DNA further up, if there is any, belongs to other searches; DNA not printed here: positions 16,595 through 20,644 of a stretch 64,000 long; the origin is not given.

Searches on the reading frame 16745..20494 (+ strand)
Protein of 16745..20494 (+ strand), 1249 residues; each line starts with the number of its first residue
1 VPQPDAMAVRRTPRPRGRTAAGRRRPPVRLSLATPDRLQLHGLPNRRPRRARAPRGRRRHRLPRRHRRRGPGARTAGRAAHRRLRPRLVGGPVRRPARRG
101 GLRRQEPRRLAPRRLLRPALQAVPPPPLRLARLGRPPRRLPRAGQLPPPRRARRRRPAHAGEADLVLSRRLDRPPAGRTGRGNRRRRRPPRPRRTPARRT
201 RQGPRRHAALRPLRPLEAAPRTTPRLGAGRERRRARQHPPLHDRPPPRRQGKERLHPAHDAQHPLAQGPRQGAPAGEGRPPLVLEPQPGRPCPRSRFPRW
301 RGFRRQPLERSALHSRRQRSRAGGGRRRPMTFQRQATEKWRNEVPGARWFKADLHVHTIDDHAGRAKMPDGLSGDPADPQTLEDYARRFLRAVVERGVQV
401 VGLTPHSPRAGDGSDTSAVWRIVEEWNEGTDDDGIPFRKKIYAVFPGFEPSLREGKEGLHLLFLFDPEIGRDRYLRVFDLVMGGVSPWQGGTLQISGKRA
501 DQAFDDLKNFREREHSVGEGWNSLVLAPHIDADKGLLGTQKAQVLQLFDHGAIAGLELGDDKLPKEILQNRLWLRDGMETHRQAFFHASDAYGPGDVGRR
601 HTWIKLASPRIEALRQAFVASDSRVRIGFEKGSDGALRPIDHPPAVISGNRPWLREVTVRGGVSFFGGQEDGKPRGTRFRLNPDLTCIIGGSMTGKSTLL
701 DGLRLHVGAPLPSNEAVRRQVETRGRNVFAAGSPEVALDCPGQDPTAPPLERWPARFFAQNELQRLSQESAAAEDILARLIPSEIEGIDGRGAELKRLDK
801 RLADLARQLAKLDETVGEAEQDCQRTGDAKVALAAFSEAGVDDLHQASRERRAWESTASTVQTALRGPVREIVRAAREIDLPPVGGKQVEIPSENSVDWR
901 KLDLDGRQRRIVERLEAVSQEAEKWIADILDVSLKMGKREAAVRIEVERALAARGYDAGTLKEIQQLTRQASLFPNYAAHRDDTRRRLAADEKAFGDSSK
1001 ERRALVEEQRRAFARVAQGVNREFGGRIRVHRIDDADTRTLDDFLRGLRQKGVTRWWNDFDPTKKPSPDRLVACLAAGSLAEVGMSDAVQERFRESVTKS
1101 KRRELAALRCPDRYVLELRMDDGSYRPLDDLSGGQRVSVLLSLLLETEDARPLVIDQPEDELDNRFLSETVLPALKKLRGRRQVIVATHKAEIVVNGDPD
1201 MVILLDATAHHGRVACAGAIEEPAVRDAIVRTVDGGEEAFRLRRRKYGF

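Call 6: search_protein_families(library=pfam, proteins=[window:16745-20494:+])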
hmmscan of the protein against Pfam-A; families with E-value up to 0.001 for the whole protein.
window:16745-20494:+ (1249 aa): 2 families
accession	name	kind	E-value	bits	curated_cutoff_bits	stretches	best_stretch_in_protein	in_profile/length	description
PF13304.12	AAA_21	-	1.3e-07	32.4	27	1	1085-1193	209-302/304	AAA domain, putative AbiEii toxin, Type IV TA system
PF02463.25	SMC_N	-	1.4e-05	25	40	1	960-1198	119-206/220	RecF/RecN/SMC N terminal domain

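Call 7: search_protein_families(library=padloc, proteins=[window:16745-20494:+])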
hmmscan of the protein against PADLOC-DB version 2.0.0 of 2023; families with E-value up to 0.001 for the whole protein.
window:16745-20494:+ (1249 aa): 15 families
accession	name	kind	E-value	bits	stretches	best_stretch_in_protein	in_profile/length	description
PDLC02208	Ppl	-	2.4e-31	106.7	2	1084-1243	727-888/894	-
PDLC04135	mad3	-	1.9e-14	52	1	677-1196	16-329/374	mads_3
PDLC02980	AriA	-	1.3e-09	36.5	1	1084-1193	208-302/304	-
PDLC04678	PDC-M49A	-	4.1e-08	30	1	1132-1206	550-625/681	-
PDLC04182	HEC-01A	-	3e-07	27.8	1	1136-1207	292-364/406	-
PDLC04680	PDC-M49A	-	5.9e-07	26.5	1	1130-1210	538-619/674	-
PDLC04164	AriA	-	6.2e-07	27.2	1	1126-1206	167-248/253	-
PDLC03859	LmuB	-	2.4e-06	25.1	0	1123-1191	507-586/611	-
PDLC04679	PDC-M49A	-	3.2e-06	24.1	1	1131-1210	409-489/541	-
PDLC00098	GajA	-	5.6e-05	20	0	1133-1209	270-347/534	AAA ATPase domain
PDLC00102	GajA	-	0.00014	18.4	0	1133-1207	269-344/532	AAA ATPase domain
PDLC00278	PtuA1|PtuA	-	0.00015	19.2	0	678-711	18-51/436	AAA ATPase domain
PDLC04178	HEC-01A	-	0.00015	18.9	0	1137-1225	273-364/399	-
PDLC04180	HEC-01A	-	0.00048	17.4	0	1136-1220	261-349/382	-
PDLC00267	PtuA1|PtuA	-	0.00074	16.8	0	677-713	17-53/438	AAA ATPase domain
